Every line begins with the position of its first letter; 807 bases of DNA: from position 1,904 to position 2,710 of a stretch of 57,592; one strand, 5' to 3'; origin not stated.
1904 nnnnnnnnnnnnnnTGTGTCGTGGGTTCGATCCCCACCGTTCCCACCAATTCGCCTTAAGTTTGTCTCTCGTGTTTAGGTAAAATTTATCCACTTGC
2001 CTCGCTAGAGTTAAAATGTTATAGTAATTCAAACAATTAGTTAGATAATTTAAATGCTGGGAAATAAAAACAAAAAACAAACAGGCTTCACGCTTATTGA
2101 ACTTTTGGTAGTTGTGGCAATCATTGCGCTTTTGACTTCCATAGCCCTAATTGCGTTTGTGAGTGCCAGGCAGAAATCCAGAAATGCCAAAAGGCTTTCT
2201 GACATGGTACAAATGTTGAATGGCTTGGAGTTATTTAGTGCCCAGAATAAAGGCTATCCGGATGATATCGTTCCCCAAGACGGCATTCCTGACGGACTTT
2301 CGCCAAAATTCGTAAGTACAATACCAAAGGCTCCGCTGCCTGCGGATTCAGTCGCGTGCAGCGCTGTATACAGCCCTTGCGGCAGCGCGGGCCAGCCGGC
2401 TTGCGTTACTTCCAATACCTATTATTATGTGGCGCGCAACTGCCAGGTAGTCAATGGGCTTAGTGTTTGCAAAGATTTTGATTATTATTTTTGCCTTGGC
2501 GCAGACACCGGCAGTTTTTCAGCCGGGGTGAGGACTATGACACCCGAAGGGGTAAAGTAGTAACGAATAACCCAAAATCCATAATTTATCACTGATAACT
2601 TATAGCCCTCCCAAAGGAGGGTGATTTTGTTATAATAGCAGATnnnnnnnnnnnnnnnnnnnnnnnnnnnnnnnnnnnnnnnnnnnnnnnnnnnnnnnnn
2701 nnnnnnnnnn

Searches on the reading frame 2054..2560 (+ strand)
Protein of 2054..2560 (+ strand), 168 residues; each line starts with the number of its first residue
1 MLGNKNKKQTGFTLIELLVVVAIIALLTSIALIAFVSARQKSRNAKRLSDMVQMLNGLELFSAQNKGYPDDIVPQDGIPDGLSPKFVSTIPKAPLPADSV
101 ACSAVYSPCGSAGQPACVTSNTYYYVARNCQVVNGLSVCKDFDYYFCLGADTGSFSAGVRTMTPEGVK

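Call 120: search_protein_families(library=pfam, proteins=[window:2054-2560:+], max_evalue=0.001)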
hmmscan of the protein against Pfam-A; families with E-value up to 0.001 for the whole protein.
window:2054-2560:+ (168 aa): 1 family
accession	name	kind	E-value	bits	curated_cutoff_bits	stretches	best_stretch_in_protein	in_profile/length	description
PF07963.17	N_methyl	-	2e-09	37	21.2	1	7-32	2-27/27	Prokaryotic N-terminal methylation motif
